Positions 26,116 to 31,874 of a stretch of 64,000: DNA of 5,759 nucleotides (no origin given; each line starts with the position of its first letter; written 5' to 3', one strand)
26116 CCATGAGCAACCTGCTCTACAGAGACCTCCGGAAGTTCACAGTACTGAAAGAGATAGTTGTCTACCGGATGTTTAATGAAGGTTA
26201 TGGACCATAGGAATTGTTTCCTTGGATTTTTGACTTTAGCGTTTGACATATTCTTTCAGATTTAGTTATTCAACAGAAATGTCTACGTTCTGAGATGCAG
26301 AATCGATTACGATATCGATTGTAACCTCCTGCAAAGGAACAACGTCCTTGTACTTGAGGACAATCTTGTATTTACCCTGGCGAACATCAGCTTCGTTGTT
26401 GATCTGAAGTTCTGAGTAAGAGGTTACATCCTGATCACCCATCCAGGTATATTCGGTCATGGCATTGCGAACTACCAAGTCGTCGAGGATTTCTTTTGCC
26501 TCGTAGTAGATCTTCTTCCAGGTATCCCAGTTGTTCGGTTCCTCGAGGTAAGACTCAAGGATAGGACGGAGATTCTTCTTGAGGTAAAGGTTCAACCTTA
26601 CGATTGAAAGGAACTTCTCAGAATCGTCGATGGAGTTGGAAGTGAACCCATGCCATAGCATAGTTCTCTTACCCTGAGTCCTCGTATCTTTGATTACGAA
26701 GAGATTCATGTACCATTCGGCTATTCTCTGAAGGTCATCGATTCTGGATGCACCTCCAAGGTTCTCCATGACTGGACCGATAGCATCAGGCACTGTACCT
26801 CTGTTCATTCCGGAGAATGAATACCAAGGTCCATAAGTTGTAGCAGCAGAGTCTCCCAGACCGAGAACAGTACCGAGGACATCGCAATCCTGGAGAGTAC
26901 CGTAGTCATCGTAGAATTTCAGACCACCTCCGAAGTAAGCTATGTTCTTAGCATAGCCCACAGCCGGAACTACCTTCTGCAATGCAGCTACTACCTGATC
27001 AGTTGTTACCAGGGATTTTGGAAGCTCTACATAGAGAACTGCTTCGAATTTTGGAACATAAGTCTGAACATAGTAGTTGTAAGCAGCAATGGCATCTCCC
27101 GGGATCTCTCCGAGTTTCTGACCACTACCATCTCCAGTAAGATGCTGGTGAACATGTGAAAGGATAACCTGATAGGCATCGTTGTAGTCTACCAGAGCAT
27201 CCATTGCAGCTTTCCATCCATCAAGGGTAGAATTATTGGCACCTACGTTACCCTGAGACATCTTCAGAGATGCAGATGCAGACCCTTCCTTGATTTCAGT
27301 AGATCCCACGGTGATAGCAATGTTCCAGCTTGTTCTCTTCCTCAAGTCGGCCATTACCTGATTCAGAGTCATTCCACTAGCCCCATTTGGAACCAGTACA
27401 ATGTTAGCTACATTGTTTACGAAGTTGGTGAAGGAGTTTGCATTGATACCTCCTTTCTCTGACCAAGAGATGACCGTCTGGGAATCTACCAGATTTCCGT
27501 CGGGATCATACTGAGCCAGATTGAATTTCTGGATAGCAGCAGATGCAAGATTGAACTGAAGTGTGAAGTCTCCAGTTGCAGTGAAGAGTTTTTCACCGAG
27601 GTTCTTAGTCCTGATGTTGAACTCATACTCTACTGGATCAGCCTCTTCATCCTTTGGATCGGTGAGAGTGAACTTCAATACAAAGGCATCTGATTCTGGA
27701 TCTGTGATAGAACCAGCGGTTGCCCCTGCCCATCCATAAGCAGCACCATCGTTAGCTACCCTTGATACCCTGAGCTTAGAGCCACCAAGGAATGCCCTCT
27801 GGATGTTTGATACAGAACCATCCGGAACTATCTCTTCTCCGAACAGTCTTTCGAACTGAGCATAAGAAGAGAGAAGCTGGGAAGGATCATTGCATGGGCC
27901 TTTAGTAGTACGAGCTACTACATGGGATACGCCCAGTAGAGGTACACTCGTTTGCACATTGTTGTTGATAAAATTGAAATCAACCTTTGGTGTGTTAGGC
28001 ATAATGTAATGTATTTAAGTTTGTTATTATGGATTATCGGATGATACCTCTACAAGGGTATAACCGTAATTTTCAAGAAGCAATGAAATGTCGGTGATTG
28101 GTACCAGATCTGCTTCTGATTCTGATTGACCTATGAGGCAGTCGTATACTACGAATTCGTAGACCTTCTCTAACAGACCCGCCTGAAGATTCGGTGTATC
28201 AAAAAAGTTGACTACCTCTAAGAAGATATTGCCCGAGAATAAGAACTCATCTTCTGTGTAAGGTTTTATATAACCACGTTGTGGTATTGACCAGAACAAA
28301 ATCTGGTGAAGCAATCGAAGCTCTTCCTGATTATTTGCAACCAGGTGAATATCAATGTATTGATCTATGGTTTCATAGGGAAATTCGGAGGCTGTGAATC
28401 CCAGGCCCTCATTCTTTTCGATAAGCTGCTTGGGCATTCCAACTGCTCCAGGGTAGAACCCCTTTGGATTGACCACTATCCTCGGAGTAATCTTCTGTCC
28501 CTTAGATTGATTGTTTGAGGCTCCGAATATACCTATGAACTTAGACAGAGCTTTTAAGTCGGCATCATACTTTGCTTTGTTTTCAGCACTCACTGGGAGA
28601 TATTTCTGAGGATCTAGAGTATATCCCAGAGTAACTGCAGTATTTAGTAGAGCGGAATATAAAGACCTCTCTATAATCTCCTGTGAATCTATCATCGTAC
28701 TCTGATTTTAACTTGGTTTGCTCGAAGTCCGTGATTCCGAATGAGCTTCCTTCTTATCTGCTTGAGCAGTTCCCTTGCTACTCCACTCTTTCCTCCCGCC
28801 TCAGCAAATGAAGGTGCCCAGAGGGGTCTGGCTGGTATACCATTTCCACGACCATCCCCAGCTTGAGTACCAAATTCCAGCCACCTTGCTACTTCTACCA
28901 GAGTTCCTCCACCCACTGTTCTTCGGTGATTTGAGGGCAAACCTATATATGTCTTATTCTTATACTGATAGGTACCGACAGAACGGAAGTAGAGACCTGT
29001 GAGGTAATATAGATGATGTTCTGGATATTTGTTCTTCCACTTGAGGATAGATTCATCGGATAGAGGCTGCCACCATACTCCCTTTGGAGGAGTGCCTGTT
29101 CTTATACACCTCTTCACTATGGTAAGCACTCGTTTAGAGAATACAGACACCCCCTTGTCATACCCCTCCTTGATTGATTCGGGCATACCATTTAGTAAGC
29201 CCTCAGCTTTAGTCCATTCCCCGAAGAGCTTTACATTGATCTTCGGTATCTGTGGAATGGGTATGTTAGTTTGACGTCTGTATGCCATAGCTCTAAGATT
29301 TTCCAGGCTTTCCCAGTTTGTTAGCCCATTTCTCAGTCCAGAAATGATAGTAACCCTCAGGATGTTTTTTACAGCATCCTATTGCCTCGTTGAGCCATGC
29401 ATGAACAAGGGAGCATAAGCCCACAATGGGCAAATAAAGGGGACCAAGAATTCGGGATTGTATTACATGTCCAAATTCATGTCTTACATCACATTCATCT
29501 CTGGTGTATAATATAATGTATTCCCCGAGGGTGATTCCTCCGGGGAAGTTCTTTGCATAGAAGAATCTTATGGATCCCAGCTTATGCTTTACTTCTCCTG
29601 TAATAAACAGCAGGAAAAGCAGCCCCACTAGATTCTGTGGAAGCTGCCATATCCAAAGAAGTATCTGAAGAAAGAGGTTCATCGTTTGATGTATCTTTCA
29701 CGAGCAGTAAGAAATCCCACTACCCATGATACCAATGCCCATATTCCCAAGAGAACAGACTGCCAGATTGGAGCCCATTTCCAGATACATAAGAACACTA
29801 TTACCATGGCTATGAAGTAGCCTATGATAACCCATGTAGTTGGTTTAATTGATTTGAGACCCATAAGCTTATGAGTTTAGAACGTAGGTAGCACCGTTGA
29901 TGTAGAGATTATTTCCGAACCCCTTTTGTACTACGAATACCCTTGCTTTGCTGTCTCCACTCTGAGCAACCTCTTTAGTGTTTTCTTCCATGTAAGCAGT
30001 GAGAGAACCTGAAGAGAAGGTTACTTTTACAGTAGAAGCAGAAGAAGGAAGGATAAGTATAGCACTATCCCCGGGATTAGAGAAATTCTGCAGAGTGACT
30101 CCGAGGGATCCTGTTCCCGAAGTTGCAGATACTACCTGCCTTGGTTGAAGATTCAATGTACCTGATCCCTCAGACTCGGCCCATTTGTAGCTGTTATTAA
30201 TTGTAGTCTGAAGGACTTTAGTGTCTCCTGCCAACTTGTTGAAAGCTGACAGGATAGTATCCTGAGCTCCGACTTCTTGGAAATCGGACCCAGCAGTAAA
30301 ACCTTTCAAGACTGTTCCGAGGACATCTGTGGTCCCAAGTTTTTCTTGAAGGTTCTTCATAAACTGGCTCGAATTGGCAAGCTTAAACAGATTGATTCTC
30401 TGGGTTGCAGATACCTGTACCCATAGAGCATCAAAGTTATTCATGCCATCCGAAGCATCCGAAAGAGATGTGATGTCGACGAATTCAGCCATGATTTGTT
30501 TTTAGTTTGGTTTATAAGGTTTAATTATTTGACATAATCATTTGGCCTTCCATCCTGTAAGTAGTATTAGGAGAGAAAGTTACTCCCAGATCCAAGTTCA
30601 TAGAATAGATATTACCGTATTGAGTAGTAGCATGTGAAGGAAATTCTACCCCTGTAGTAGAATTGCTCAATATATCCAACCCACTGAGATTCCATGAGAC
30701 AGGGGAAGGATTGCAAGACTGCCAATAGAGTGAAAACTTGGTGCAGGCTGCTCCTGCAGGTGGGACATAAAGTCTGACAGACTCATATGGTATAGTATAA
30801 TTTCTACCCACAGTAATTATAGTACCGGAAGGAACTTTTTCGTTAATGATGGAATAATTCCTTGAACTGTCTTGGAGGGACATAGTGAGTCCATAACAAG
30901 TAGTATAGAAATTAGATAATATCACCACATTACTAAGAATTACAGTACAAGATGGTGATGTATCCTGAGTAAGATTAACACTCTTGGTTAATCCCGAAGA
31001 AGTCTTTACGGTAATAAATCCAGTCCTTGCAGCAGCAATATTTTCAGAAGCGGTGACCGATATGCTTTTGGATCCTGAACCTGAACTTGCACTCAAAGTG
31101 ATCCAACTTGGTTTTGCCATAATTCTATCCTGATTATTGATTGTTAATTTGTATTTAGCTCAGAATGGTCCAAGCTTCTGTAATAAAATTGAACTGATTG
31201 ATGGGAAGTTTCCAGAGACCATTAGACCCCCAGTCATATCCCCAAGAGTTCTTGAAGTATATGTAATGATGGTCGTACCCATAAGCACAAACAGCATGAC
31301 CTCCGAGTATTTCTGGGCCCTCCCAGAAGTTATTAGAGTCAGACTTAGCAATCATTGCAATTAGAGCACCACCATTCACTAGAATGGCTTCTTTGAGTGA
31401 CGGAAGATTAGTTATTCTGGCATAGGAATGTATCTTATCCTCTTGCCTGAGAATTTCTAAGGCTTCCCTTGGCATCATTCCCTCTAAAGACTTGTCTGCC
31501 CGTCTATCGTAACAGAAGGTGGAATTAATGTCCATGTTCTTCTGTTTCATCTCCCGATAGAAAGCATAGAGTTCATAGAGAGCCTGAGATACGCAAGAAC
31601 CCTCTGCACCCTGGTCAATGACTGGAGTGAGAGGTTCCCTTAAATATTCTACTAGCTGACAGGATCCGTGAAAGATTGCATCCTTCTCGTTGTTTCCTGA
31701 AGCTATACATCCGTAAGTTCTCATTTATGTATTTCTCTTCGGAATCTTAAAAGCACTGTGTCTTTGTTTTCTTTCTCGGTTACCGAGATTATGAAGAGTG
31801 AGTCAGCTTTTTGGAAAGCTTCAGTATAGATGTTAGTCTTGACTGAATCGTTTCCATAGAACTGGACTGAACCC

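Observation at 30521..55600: Split-BACON system: fibre proteins ending in one half of a BACON domain and others starting with the complementary half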

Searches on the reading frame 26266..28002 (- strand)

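Call 40: search_protein_families(library=pfam, proteins=[window:26266-28002:-], max_evalue=0.01)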
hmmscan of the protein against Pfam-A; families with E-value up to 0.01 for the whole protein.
window:26266-28002:- (578 aa): 1 family
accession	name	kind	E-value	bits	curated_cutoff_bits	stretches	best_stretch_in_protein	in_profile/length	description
PF17482.7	Phage_sheath_1C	-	0.0058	17.1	26.9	0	461-538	5-75/104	Phage tail sheath C-terminal domain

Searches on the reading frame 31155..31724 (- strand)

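Call 13: search_protein_families(library=phrogs, proteins=[window:31155-31724:-], max_evalue=0.001)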
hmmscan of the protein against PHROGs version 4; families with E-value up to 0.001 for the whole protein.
window:31155-31724:- (189 aa): 1 family
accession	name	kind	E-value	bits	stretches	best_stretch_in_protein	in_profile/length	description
phrog_16701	-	other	4.6e-14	53.4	1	94-186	124-225/234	peptidase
